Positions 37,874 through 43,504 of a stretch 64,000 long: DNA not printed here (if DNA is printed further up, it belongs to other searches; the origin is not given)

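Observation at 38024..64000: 26-kb same-strand island of T9SS cargo: two C25 peptidases, three giant modular adhesin-like proteins, one S8 subtilase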

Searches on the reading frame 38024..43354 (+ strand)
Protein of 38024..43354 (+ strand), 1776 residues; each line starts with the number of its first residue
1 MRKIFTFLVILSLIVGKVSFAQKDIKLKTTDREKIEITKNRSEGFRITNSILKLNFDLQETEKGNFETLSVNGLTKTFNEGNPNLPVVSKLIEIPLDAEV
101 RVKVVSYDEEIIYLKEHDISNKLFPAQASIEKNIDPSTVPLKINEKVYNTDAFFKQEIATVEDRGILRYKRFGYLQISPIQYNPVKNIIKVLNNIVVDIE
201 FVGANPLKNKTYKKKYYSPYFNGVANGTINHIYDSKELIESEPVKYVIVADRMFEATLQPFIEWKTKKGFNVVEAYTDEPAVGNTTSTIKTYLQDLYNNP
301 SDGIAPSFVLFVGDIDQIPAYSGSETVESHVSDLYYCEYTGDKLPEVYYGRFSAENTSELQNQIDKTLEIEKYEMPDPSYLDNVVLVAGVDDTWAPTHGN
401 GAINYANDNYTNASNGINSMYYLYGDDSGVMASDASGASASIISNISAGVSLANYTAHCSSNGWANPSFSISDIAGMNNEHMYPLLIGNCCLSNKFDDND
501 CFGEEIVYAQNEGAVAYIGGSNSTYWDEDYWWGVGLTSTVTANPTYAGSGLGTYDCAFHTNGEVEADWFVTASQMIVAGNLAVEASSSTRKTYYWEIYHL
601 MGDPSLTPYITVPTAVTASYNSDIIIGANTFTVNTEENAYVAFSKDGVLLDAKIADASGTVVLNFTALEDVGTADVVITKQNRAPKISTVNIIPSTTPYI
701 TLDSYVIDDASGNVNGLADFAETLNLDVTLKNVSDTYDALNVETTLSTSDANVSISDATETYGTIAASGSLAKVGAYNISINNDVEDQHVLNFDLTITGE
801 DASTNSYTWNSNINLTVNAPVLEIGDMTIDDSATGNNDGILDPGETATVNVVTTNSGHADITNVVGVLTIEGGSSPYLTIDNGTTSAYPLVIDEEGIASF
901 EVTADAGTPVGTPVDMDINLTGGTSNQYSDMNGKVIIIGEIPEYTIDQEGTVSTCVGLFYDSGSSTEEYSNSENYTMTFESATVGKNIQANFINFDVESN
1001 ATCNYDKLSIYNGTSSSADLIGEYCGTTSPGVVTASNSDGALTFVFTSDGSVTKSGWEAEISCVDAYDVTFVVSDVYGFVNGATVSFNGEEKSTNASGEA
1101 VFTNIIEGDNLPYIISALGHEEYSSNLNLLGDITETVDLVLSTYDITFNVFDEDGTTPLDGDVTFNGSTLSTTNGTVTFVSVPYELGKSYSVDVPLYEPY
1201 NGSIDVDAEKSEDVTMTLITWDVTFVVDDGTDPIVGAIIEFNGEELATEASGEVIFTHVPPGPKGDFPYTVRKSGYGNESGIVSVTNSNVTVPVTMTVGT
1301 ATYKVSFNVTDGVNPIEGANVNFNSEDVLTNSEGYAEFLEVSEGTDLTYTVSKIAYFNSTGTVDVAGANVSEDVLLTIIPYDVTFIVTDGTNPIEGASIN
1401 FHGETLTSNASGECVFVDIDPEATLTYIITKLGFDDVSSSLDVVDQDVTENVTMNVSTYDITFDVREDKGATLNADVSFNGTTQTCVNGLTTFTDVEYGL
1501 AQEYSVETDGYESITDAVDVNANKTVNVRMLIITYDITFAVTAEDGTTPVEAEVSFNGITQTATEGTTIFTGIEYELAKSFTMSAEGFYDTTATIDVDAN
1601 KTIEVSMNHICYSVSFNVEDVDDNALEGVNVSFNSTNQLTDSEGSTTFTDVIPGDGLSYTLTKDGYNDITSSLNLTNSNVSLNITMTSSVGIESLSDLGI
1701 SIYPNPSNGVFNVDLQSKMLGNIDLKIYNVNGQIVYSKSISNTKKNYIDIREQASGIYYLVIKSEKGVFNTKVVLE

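Call 3: search_protein_families(library=pfam, proteins=[window:38024-43354:+], max_evalue=0.01)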
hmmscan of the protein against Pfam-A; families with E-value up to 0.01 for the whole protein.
window:38024-43354:+ (1776 aa): 7 families
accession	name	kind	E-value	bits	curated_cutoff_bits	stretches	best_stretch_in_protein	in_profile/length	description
PF01364.23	Peptidase_C25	-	1.8e-55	189.1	23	1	246-607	1-373/374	Peptidase family C25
PF08126.16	Propeptide_C25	-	7.2e-23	81.2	22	1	45-229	22-194/205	Propeptide_C25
PF03785.20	Peptidase_C25_C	-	1.8e-16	60.2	25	1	613-691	1-79/79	Peptidase family C25, C terminal ig-like domain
PF00431.26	CUB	-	5.4e-14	52.9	21.4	1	981-1059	32-108/110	CUB domain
PF18962.6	Por_Secre_tail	-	2.9e-13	50.4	27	1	1702-1774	1-74/75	Secretion system C-terminal sorting domain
PF08308.17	PEGA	-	1.5e-05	25.3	20.8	0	1547-1607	8-65/71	PEGA domain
PF11589.14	DUF3244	-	0.0017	18.7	25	1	1698-1769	22-90/96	Domain of unknown function (DUF3244)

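Call 10: search_protein_families(library=ncbifam, proteins=[window:38024-43354:+], max_evalue=0.01)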
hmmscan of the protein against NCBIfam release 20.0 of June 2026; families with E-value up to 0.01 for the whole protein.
window:38024-43354:+ (1776 aa): 3 families
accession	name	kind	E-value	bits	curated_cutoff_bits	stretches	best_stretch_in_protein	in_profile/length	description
TIGR04183.1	Por_Secre_tail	domain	6.3e-12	45.3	23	1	1702-1775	1-71/72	T9SS type A sorting domain-containing protein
TIGR03900.1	prc_long_Delta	hypoth_equivalog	2.1e-07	29.3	660.95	1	815-904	660-747/973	MXAN_5808 family serine peptidase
NF033708.1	T9SS_Cterm_ChiA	domain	0.0038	17.1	40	0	1726-1774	5-53/55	T9SS sorting signal type C domain-containing protein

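Call 14: find_homologous_proteins(query=window:38024-43354:+, max_evalue=1e-10)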
Query window:38024-43354:+ (1776 aa): 2142 proteins with E <= 1e-10 among 8000 candidates; the best 120 are listed.
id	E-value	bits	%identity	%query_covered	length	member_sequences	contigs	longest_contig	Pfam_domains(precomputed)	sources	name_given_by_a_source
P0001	0.0e+0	3908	100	100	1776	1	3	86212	PF08126.17,PF00431.27,PF18962.8,PF08308.18,PF01364.25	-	-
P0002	0.0e+0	1906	67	69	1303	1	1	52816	PF08126.17,PF00431.27,PF18962.8,PF01364.25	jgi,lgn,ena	-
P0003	0.0e+0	1730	50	91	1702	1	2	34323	PF08126.17,PF00431.27,PF18962.8,PF01364.25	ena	-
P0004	0.0e+0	1673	71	57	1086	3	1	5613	PF00431.27,PF18962.8,PF01364.25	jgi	jgi:hypothetical protein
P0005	0.0e+0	1619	51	85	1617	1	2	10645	PF08126.17,PF00431.27,PF18962.8,PF13620.13,PF01364.25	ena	-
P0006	0.0e+0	1610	48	90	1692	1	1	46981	PF08126.17,PF00431.27,PF18962.8,PF08308.18,PF01364.25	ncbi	ncbi:C25 family cysteine peptidase [Bacteroidota bacterium]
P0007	0.0e+0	1594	48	90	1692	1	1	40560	PF08126.17,PF00431.27,PF18962.8,PF08308.18,PF01364.25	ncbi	ncbi:C25 family cysteine peptidase [Bacteroidota bacterium]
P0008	0.0e+0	1582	50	86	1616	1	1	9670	PF08126.17,PF00431.27,PF18962.8,PF01364.25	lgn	-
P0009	0.0e+0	1572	48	85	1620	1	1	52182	PF08126.17,PF00431.27,PF18962.8,PF13620.13,PF01364.25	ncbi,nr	ncbi:MAG: T9SS type A sorting domain-containing protein [Bacteroidales bacterium]|nr:T9SS type A sor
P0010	0.0e+0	1546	48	85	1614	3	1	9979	PF08126.17,PF00431.27,PF18962.8,PF08308.18,PF13620.13,PF01364.25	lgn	-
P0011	0.0e+0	1537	48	86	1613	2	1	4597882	PF08126.17,PF00431.27,PF18962.8,PF01364.25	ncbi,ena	-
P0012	0.0e+0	1530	48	86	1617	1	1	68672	PF08126.17,PF00431.27,PF18962.8,PF01364.25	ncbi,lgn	-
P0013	0.0e+0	1509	47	86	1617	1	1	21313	PF08126.17,PF00431.27,PF18962.8,PF01364.25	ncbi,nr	ncbi:MAG: hypothetical protein C0597_15960 [Marinilabiliales bacterium]|nr:MAG: hypothetical protein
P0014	0.0e+0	1509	47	86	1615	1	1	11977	PF08126.17,PF00431.27,PF18962.8,PF01364.25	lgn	-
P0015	0.0e+0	1495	47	85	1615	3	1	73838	PF08126.17,PF00431.27,PF18962.8,PF08308.18,PF01364.25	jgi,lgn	jgi:hypothetical protein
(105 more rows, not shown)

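Call 16: find_encoding_contigs(protein=window:38024-43354:+, flank=10000, max_places=4)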
Protein window:38024-43354:+ (1776 aa): no gene with exactly this product is on record in the collection.
